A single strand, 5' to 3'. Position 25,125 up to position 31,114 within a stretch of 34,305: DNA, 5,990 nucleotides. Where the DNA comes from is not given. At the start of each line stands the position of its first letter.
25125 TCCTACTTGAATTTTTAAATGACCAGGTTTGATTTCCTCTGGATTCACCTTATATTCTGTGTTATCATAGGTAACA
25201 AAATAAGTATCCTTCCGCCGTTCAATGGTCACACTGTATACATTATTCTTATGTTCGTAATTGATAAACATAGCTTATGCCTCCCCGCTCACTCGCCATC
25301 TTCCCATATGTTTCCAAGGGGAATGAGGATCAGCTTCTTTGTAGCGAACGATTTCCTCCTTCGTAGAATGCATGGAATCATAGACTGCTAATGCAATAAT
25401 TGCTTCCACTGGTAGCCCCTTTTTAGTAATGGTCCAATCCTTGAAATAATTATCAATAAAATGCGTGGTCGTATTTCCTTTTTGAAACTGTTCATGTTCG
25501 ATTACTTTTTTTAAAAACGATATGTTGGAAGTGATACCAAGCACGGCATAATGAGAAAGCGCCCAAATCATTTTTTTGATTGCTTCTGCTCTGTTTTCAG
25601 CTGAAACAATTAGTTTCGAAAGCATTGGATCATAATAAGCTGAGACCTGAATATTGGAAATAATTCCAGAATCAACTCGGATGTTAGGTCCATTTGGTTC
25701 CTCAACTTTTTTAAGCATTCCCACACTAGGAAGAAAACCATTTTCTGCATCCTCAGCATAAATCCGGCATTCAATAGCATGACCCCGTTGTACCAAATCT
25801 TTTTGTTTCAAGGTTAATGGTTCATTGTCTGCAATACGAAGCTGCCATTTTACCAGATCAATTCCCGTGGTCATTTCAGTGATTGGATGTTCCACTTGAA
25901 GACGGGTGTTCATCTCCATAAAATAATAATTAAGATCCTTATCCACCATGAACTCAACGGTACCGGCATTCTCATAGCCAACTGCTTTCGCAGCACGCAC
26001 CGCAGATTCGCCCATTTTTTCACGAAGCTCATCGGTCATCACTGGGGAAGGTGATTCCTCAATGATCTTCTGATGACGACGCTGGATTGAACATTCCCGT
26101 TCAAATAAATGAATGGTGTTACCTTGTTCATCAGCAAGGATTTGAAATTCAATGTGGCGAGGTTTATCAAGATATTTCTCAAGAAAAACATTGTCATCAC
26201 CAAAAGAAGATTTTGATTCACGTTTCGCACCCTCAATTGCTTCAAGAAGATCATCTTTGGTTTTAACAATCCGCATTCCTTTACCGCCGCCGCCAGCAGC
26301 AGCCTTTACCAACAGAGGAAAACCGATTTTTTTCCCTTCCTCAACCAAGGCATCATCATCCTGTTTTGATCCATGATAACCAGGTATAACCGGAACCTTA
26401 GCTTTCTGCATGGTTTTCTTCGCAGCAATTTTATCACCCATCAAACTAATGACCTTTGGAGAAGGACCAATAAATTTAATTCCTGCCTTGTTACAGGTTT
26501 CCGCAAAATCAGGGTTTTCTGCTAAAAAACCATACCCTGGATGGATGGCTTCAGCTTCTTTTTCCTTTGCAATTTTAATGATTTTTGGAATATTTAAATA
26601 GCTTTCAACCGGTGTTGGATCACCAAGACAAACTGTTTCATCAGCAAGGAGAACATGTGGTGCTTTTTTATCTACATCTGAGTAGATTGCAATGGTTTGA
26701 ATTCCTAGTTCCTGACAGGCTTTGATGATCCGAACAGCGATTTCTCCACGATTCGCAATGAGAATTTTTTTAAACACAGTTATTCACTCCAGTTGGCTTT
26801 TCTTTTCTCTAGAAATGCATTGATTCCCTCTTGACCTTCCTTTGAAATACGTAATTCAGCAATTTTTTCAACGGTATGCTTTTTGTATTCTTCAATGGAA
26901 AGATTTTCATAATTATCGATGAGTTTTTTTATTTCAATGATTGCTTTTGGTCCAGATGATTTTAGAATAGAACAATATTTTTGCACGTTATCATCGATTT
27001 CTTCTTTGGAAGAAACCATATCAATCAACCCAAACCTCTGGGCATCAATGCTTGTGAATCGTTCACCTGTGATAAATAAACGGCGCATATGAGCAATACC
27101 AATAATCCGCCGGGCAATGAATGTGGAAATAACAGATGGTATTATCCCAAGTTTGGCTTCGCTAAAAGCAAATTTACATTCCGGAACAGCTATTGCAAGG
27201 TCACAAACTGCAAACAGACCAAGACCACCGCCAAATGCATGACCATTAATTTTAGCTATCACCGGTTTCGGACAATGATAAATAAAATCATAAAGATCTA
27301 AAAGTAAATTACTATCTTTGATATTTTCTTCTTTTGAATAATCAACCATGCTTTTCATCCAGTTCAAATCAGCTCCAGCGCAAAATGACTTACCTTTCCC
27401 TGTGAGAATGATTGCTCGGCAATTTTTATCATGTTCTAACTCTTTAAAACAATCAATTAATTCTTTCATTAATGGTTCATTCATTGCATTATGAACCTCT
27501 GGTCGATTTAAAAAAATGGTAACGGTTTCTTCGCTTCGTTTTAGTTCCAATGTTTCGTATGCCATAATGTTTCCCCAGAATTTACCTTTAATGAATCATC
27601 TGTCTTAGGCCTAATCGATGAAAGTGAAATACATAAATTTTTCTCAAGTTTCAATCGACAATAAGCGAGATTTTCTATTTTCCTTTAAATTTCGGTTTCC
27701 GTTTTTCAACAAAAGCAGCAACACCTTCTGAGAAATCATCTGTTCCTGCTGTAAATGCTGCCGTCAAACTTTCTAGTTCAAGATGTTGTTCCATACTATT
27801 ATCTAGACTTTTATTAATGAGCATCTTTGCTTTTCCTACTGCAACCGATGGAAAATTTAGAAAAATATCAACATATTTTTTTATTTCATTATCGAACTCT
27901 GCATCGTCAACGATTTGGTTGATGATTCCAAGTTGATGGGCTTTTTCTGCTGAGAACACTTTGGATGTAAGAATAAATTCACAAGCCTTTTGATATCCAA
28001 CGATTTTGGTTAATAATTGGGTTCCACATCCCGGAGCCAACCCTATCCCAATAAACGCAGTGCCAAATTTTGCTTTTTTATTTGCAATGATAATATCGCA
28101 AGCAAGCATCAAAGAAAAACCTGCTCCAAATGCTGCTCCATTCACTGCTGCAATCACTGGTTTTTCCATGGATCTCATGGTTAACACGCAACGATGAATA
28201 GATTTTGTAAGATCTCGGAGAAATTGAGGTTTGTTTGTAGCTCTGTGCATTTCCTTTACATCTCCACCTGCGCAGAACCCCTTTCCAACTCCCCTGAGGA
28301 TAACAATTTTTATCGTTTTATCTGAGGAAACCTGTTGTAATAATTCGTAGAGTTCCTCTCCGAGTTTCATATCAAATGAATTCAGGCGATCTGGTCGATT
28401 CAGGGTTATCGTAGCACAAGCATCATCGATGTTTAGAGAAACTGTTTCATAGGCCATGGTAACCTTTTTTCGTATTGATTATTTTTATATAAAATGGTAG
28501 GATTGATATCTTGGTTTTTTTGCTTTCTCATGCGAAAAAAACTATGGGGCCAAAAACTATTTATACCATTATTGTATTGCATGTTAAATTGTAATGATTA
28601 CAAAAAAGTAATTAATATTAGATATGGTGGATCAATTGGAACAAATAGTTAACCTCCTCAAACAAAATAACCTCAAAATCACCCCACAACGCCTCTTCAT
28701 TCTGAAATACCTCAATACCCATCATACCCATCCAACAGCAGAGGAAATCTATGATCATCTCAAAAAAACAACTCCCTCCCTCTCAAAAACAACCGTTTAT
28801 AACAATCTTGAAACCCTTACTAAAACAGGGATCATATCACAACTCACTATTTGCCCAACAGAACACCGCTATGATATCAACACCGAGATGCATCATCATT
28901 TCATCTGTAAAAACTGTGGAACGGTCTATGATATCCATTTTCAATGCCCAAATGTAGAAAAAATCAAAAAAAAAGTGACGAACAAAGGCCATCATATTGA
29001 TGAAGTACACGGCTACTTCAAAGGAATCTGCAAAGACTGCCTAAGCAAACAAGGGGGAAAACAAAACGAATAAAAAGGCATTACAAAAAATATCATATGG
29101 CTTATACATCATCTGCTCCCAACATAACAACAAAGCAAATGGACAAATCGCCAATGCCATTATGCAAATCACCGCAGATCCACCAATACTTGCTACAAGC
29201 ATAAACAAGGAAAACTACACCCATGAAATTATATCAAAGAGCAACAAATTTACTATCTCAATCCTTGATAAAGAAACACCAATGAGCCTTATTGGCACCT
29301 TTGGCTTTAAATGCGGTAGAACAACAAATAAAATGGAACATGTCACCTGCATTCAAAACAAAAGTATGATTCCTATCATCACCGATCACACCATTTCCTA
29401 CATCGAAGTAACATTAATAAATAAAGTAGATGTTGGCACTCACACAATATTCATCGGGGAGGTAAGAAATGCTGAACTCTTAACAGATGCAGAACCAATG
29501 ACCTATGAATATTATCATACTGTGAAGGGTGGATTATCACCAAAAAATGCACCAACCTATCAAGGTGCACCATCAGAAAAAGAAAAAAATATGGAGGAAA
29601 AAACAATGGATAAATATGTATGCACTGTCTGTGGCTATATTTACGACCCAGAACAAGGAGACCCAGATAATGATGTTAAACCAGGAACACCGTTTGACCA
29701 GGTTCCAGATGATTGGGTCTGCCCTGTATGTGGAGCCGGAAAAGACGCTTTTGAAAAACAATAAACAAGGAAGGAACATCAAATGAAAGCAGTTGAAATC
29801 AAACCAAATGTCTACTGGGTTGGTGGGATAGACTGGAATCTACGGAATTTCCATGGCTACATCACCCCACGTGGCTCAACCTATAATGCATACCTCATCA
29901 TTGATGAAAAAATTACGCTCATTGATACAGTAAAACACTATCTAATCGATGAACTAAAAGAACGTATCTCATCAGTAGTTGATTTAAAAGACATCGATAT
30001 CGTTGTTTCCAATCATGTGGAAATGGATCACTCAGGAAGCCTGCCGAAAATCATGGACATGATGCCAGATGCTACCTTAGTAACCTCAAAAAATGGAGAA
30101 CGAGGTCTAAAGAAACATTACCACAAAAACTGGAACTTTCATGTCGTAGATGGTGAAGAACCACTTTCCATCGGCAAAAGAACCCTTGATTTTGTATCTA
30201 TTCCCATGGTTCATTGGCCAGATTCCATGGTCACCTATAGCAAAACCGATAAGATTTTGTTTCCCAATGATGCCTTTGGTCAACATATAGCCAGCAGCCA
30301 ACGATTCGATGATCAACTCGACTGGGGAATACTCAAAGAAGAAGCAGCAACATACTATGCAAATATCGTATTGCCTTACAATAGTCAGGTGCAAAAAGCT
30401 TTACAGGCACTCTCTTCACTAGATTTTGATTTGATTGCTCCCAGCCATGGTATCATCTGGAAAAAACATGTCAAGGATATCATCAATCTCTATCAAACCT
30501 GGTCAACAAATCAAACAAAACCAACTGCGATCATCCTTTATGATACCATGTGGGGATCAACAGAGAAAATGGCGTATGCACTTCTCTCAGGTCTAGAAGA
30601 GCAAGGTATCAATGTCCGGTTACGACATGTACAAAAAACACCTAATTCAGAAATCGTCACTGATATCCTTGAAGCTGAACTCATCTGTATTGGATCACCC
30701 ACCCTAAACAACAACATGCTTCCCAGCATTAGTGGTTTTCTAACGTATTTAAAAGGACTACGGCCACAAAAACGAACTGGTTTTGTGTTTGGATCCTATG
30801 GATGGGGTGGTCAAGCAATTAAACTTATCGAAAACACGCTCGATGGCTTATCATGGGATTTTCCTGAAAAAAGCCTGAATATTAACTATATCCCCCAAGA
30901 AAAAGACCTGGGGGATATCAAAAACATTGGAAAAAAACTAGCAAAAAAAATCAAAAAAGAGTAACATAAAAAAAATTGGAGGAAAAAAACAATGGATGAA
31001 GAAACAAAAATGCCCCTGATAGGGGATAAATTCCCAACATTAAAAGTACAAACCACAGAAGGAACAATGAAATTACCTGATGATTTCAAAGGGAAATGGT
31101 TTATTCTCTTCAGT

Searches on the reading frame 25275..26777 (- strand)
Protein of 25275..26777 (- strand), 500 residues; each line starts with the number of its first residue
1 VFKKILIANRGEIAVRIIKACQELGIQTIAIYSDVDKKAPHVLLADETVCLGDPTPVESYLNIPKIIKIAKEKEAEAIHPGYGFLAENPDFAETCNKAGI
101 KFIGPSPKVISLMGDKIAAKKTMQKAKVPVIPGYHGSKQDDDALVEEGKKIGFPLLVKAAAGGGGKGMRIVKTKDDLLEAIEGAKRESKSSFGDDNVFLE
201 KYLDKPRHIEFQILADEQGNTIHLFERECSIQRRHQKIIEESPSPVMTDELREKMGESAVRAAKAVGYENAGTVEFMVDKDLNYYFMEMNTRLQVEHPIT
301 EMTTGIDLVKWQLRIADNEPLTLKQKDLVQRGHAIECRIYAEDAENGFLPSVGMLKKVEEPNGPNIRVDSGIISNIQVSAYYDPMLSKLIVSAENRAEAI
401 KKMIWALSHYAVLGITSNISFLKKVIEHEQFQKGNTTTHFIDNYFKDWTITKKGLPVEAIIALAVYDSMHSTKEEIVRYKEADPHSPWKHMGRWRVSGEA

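Call 4: search_protein_families(library=pfam, proteins=[window:25275-26777:-])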
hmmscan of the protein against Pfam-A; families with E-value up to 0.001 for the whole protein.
window:25275-26777:- (500 aa): 6 families
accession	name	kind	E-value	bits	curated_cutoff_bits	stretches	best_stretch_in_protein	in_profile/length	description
PF02786.22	CPSase_L_D2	-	6.9e-80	268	19.8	1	115-322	1-209/211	Carbamoyl-phosphate synthase L chain, ATP binding domain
PF00289.28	Biotin_carb_N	-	3.5e-49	166.3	25.5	1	1-110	1-110/110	Biotin carboxylase, N-terminal domain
PF02785.25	Biotin_carb_C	-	3e-38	130.7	32.4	1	336-442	1-107/108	Biotin carboxylase C-terminal domain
PF07478.18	Dala_Dala_lig_C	-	1.5e-12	47.9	24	1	138-291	22-174/204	D-ala D-ala ligase C-terminus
PF02222.28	ATP-grasp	-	3.1e-08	33.9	27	1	123-289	3-159/179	ATP-grasp domain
PF08443.16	RimK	-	5.6e-06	26.5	21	1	116-309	4-181/188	RimK-like ATP-grasp domain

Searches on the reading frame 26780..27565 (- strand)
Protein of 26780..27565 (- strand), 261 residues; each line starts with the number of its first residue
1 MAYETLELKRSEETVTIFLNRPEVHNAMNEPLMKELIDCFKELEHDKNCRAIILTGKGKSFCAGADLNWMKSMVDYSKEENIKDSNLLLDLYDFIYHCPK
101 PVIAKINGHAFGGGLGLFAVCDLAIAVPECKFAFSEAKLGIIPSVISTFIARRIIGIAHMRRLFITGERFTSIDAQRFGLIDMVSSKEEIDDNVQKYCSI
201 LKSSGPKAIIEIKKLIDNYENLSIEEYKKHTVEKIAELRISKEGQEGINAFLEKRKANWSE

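Call 4: search_protein_families(library=pfam, proteins=[window:26780-27565:-])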
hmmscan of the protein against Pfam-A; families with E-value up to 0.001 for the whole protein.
window:26780-27565:- (261 aa): 2 families
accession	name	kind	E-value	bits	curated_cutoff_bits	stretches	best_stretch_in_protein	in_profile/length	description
PF00378.25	ECH_1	-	5.4e-58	196.7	27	1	14-260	6-249/251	Enoyl-CoA hydratase/isomerase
PF16113.10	ECH_2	-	8.3e-34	118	27.2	1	16-252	3-238/335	Enoyl-CoA hydratase/isomerase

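Call 45: search_protein_families(library=ncbifam, proteins=[window:26780-27565:-], max_evalue=1e-10)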
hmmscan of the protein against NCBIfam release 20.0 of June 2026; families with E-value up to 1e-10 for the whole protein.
window:26780-27565:- (261 aa): 70 families (the best 25 are shown)
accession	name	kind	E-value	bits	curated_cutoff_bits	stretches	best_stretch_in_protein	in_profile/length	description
NF005675.0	PRK07468.1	equivalog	2.3e-72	243.9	350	1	2-260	2-260/262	crotonase/enoyl-CoA hydratase family protein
NF004227.0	PRK05674.1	equivalog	1.3e-60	205.4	426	1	3-260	4-262/271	gamma-carboxygeranoyl-CoA hydratase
NF005879.0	PRK07827.1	equivalog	1.7e-55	188.1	283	1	8-260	11-260/261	enoyl-CoA hydratase family protein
NF051848.1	EnCoAHydtEchA19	equivalog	9.4e-50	169.6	400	1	7-260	3-256/258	enoyl-CoA hydratase EchA19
NF006109.0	PRK08260.1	subfamily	1.5e-46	159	320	1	1-260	1-276/296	enoyl-CoA hydratase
NF006007.0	PRK08138.1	subfamily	1.1e-45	156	355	1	5-259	8-258/261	enoyl-CoA hydratase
NF046063.1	oxepin_alt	equivalog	1.3e-45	155.9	300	1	6-257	2-253/254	oxepin-CoA hydrolase, alternative type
NF006008.0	PRK08139.1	equivalog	2.4e-45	155.2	313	1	6-260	13-264/266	enoyl-CoA hydratase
NF004475.0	PRK05809.1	subfamily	1.4e-44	152.6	394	1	1-259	1-257/260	short-chain-enoyl-CoA hydratase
NF005802.0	PRK07657.1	equivalog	1.5e-44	152.5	363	1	11-259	11-257/260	enoyl-CoA hydratase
NF005803.0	PRK07658.1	equivalog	1.6e-44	152.3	313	1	5-260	3-255/257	enoyl-CoA hydratase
NF004795.0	PRK06143.1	subfamily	3e-44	151.5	283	1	12-256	17-258/260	enoyl-CoA hydratase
NF005073.0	PRK06495.1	subfamily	6.1e-44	150.2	296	1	4-257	4-252/257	enoyl-CoA hydratase/isomerase family protein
NF042430.2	EnCoAhydt_DpgD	equivalog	2.3e-43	148.5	400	1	10-260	3-256/258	enoyl-CoA-hydratase DpgD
NF005700.0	PRK07511.1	subfamily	6.5e-43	147.2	274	1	5-259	4-258/260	enoyl-CoA hydratase family protein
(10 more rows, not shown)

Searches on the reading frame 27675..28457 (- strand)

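Call 4: search_protein_families(library=pfam, proteins=[window:27675-28457:-])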
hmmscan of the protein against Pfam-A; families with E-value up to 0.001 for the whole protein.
window:27675-28457:- (260 aa): 2 families
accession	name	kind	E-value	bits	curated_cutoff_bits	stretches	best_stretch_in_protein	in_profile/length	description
PF00378.25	ECH_1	-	1.7e-60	204.9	27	1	12-259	4-250/251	Enoyl-CoA hydratase/isomerase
PF16113.10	ECH_2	-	1.3e-35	123.9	27.2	1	15-190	2-179/335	Enoyl-CoA hydratase/isomerase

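Call 45: search_protein_families(library=ncbifam, proteins=[window:27675-28457:-], max_evalue=1e-10)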
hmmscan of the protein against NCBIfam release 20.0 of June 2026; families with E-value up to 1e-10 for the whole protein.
window:27675-28457:- (260 aa): 71 families (the best 25 are shown)
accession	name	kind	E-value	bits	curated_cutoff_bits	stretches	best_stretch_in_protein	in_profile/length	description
NF005804.0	PRK07659.1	equivalog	3.4e-63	213.5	311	1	3-260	5-260/260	enoyl-CoA hydratase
TIGR02280.1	PaaB1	equivalog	3.1e-61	207.1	345.15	1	8-260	3-256/256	2-(1,2-epoxy-1,2-dihydrophenyl)acetyl-CoA isomerase PaaG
NF004635.0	PRK05981.1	equivalog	4.4e-58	196.9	351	1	1-260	1-266/266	enoyl-CoA hydratase/isomerase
NF046063.1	oxepin_alt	equivalog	5.6e-58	196.4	300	1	11-256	7-254/254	oxepin-CoA hydrolase, alternative type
NF004475.0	PRK05809.1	subfamily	1.7e-57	194.9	394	1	1-260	1-260/260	short-chain-enoyl-CoA hydratase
NF006109.0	PRK08260.1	subfamily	2.4e-56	191.2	320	1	1-259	1-277/296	enoyl-CoA hydratase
NF005700.0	PRK07511.1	subfamily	2.7e-56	191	274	1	12-258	11-259/260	enoyl-CoA hydratase family protein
NF006699.0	PRK09245.1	subfamily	5.9e-56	189.6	354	1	6-259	5-265/266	crotonase/enoyl-CoA hydratase family protein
NF004725.0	PRK06072.1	equivalog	1.1e-55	189.1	293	1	10-260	6-248/248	enoyl-CoA hydratase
NF006107.0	PRK08258.1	equivalog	1.6e-54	185.1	330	1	5-260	18-277/277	enoyl-CoA hydratase family protein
NF006007.0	PRK08138.1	subfamily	2.2e-54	184.6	355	1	11-260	15-261/261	enoyl-CoA hydratase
NF050134.1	TdecoylIsomFabM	equivalog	3.9e-54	183.8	400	1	3-260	1-261/261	trans-2-decenoyl-ACP isomerase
NF051848.1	EnCoAHydtEchA19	equivalog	9.1e-54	182.7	400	1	8-260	4-258/258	enoyl-CoA hydratase EchA19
NF005802.0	PRK07657.1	equivalog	1.1e-52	179.1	363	1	10-260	10-260/260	enoyl-CoA hydratase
NF004517.0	PRK05862.1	equivalog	1.8e-52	178.4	396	1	1-258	1-255/257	enoyl-CoA hydratase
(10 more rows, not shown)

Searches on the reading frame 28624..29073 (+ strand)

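Call 4: search_protein_families(library=pfam, proteins=[window:28624-29073:+])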
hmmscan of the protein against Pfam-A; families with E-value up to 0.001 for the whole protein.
window:28624-29073:+ (149 aa): 3 families
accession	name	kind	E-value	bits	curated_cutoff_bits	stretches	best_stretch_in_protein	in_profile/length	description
PF01475.25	FUR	-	3.4e-30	105.1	23.1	1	15-125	2-113/121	Ferric uptake regulator family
PF08279.18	HTH_11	-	0.00021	21.6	25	0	23-70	2-44/55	HTH domain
PF12840.13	HTH_20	-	0.00051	20.4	27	0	21-71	4-48/51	Helix-turn-helix domain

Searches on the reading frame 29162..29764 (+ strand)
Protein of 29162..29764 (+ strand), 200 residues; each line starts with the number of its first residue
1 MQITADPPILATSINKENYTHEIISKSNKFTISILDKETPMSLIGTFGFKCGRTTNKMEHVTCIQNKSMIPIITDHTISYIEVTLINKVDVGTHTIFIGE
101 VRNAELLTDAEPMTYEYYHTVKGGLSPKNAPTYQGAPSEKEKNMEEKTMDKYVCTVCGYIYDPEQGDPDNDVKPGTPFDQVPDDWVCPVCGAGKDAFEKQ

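Call 4: search_protein_families(library=pfam, proteins=[window:29162-29764:+])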
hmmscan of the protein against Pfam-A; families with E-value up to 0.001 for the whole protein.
window:29162-29764:+ (200 aa): 3 families
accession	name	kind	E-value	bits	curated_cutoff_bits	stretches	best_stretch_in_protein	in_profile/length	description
PF01613.24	Flavin_Reduct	-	2.7e-24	86.5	27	1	1-119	28-146/153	Flavin reductase like domain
PF00301.25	Rubredoxin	-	4.3e-24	84.7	23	1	151-197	1-47/47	Rubredoxin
PF21349.2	RUBY_RBDX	-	6.7e-08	32.3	26.5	1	179-198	13-30/30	Rubrerythrin, rubredoxin-like domain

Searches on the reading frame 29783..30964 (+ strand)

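Call 5: search_protein_families(library=pfam, proteins=[window:29783-30964:+])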
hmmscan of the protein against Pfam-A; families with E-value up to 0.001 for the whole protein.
window:29783-30964:+ (393 aa): 4 families
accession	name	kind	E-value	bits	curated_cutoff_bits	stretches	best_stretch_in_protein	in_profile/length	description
PF19583.5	ODP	-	4.5e-21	76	27.2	1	34-223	3-194/194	ODP family beta lactamase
PF00258.30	Flavodoxin_1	-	1.4e-14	54.9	25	1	251-375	1-135/143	Flavodoxin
PF00753.33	Lactamase_B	-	1.6e-06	28.6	22.7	1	34-222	6-196/196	Metallo-beta-lactamase superfamily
PF12706.13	Lactamase_B_2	-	0.0009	19.3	27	0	46-147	4-115/200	Beta-lactamase superfamily domain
